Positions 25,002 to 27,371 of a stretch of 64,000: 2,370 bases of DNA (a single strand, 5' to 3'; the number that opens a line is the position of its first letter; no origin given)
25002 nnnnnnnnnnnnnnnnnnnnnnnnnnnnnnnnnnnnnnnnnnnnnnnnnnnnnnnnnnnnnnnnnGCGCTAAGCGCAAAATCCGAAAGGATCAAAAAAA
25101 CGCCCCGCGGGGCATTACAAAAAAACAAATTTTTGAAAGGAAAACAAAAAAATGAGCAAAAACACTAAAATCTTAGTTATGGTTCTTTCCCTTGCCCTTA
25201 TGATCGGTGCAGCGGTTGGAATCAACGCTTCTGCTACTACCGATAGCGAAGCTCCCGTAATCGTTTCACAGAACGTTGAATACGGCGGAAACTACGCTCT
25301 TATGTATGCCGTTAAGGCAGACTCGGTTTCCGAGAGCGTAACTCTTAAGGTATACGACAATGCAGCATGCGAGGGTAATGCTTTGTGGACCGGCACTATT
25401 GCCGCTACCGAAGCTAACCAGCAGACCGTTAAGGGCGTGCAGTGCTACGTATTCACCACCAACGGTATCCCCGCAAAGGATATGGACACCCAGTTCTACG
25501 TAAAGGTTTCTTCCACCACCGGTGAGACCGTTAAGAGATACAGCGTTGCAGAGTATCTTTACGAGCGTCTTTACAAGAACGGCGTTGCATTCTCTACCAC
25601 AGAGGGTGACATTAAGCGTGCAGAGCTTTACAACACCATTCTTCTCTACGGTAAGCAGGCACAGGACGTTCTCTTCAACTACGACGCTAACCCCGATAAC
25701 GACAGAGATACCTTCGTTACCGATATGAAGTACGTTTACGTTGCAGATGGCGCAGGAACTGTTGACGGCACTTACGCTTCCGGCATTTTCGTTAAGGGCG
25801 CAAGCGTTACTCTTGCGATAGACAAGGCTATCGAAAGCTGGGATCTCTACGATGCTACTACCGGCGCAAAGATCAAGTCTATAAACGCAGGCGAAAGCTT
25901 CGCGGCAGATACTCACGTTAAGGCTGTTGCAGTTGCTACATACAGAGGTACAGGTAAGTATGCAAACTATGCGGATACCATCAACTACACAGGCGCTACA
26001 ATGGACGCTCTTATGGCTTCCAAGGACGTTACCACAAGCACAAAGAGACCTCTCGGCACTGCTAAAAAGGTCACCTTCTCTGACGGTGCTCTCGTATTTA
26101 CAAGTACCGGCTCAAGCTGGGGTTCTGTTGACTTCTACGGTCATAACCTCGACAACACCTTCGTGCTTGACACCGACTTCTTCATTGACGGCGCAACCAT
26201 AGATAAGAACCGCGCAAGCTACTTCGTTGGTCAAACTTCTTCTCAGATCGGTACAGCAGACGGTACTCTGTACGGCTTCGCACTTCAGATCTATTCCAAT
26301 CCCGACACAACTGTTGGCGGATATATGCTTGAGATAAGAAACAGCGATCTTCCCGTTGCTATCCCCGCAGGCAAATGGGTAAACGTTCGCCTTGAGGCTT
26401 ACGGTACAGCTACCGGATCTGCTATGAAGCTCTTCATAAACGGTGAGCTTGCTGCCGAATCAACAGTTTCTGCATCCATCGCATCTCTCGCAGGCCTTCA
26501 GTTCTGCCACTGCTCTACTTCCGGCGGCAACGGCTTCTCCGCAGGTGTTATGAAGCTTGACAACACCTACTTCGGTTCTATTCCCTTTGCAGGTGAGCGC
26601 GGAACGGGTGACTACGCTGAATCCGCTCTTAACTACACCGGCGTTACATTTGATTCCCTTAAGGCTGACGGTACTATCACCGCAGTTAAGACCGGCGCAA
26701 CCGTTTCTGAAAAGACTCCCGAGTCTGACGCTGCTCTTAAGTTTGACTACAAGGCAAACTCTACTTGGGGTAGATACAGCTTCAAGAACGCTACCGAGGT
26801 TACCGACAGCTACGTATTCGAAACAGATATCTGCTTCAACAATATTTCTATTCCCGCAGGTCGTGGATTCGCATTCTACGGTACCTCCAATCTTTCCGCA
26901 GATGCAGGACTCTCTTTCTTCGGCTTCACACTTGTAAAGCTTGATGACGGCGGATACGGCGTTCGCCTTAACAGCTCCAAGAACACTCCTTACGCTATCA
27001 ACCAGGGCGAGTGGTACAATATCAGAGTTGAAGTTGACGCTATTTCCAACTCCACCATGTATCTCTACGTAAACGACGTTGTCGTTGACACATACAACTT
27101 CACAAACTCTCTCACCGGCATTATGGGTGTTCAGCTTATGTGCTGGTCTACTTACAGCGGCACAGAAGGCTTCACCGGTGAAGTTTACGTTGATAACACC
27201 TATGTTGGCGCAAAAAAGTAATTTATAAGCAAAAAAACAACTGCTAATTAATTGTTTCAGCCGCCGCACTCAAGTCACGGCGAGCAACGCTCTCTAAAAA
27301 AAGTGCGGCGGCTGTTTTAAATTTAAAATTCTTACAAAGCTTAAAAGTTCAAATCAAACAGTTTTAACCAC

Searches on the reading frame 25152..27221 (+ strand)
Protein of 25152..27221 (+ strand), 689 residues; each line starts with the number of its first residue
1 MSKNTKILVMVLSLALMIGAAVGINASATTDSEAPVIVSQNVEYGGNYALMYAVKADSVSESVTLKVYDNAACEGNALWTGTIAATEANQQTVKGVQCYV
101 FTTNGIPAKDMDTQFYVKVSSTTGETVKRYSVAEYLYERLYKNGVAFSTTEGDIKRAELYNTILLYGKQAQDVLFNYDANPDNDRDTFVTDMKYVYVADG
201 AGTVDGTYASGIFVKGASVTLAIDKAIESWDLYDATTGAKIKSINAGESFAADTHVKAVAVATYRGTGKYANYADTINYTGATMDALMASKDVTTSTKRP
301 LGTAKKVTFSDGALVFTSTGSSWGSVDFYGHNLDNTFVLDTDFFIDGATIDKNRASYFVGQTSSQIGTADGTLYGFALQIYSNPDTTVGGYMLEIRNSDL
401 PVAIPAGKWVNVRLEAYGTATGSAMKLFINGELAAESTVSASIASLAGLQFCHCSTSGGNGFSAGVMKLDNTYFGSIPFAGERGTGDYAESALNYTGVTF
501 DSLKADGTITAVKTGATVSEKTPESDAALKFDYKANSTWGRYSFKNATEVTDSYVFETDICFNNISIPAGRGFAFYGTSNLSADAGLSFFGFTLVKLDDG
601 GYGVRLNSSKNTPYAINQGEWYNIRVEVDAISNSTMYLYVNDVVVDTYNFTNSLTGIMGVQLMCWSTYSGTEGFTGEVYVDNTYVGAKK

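Call 4: search_protein_families(library=pfam, proteins=[window:25152-27221:+], max_evalue=1)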
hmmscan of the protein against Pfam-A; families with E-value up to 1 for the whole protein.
window:25152-27221:+ (689 aa): 1 family
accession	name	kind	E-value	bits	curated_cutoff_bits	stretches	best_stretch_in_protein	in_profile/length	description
PF13385.13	Laminin_G_3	-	1.4e-05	25.7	27.6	2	365-452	36-120/151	Concanavalin A-like lectin/glucanases superfamily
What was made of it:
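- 25152..27221 (+): C2: secreted partner protein of 689 aa, with a type-I signal peptide, an unknown N-terminal domain and two LamG-type modules. The only Pfam signal is a sub-threshold Laminin_G_3 hit (call 4).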

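Call 8: search_protein_families(library=ncbifam, proteins=[window:25152-27221:+], max_evalue=1)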
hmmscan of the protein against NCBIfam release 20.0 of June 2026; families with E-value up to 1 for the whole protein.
window:25152-27221:+ (689 aa): 1 family
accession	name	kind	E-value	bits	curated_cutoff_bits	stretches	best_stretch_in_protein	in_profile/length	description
NF004458.0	PRK05787.2-1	equivalog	0.11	12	324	1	213-293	20-100/195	cobalt-precorrin-7 (C(5))-methyltransferase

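Call 82: search_solved_structures(query=A5, max_evalue=1)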
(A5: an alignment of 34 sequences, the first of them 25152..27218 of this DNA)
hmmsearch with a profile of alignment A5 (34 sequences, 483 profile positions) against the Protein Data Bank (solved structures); distinct sequences matched with E-value up to 1: 8.
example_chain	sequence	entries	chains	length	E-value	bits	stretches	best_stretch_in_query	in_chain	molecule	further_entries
6kcw_A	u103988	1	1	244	0.00037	23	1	287-476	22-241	Alginate lyase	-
6kcv_B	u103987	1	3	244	0.00047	22.7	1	285-476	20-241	Alginate lyase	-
6kzk_A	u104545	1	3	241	0.00097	21.6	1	331-475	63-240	Alginate lyase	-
4b1m_A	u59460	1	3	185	0.0074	18.7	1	329-441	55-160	LEVANASE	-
4azz_A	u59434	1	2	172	0.0074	18.7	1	332-441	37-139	LEVANASE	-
4b1l_A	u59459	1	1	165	0.0085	18.5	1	332-441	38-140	LEVANASE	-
4c1w_A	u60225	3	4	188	0.031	16.7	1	357-445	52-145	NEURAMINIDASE | SIALIDASE A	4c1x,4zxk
6ewn_A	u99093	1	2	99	0.21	13.9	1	102-132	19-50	HspA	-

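Call 83: search_protein_families(library=pfam, alignment_id=A5, max_evalue=1)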
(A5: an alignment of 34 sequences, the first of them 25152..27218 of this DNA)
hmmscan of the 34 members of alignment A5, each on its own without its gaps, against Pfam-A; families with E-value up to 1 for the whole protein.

A. member 1, window:25152-27218:+ (689 aa): 1 family
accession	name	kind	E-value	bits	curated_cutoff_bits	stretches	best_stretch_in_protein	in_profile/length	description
PF13385.13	Laminin_G_3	-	1.4e-05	25.7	27.6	2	365-452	36-120/151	Concanavalin A-like lectin/glucanases superfamily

B. families by the number of members that match (of 34 scanned): 30 families (the first 25 are shown)
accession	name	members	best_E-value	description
PF13385.13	Laminin_G_3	5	1.4e-05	Concanavalin A-like lectin/glucanases superfamily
PF17957.7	Big_7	2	0.05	Bacterial Ig domain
PF13205.12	Big_5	2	0.16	Bacterial Ig-like domain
PF22237.3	SO2946-like_C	1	0.00025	SO2946-like, C-terminal domain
PF00054.30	Laminin_G_1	1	0.00047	Laminin G domain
PF14099.13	Polysacc_lyase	1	0.0016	Polysaccharide lyase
PF06439.18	3keto-disac_hyd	1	0.0026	3-keto-disaccharide hydrolase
PF09343.15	DUF2460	1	0.0061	Conserved hypothetical protein 2217 (DUF2460)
PF02210.31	Laminin_G_2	1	0.0074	Laminin G domain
PF21744.3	BAHCC1-like_Tudor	1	0.012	BAHCC1-like, Tudor domain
PF09479.16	Flg_new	1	0.019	Listeria-Bacteroides repeat domain (List_Bact_rpt)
PF23136.1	DUF7051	1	0.024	Domain of unknown function (DUF7051)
PF10648.15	Gmad2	1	0.025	Immunoglobulin-like domain of bacterial spore germination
PF25117.1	Agd3_C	1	0.031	Agd3 C-terminal domain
PF24877.1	ILV_EDD_C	1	0.039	Dihydroxy-acid/6-phosphogluconate dehydratase C-terminal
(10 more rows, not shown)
